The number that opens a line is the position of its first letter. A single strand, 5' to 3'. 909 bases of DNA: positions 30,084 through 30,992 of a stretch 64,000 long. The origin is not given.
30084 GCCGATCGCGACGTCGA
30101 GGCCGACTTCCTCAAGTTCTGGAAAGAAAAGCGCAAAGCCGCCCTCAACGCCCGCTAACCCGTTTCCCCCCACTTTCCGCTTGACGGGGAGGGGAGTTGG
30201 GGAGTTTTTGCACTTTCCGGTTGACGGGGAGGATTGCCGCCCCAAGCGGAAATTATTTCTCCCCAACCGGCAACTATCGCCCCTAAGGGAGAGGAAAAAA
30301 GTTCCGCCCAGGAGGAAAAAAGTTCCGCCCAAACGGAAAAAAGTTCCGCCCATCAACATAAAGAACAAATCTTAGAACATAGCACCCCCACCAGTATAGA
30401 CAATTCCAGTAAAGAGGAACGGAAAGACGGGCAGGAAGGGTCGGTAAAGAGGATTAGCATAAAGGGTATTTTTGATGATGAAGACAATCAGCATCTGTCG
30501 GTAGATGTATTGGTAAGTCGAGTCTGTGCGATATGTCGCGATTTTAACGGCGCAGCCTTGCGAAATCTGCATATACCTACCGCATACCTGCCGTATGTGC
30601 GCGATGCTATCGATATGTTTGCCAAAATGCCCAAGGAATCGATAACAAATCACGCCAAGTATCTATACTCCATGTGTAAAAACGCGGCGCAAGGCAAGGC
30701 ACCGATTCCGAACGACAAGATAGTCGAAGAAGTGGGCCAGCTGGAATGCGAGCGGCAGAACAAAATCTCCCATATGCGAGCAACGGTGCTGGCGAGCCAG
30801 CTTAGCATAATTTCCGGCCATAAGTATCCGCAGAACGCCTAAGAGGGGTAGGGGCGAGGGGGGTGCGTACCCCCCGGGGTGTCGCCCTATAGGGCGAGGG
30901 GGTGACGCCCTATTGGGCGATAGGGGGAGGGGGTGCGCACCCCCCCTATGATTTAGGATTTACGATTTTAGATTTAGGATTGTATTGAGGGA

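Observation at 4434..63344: Seven copies of a promoter cassette whose 17-nt spacer is as conserved as its -35/-10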

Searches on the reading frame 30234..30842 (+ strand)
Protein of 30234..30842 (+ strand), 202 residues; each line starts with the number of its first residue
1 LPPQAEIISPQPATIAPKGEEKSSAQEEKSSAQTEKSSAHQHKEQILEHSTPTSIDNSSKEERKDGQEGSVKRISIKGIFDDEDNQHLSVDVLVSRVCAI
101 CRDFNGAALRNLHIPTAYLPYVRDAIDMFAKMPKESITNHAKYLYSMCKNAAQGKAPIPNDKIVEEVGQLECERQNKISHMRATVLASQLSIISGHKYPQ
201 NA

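Call 11: search_protein_families(library=pfam, proteins=[window:30234-30842:+])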
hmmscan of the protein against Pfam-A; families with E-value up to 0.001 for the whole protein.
window:30234-30842:+ (202 aa): 0 families

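Call 40: search_protein_families(library=phrogs, proteins=[window:30234-30842:+], max_evalue=0.1)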
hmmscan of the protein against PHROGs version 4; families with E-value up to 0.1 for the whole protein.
window:30234-30842:+ (202 aa): 0 families

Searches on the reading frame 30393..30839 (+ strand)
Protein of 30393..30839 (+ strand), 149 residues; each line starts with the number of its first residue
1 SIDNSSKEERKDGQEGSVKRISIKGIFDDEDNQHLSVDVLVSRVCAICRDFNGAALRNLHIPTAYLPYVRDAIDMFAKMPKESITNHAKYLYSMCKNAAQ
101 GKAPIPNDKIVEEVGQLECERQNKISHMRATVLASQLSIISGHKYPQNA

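Call 69: find_homologous_proteins(query=window:30393-30839:+, max_evalue=0.001)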
Query seq(149 aa) (149 aa): 1 proteins with E <= 0.001 among 3 candidates.
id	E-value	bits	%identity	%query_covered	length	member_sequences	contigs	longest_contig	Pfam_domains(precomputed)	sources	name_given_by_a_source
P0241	7.5e-45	170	99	54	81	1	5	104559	-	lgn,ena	-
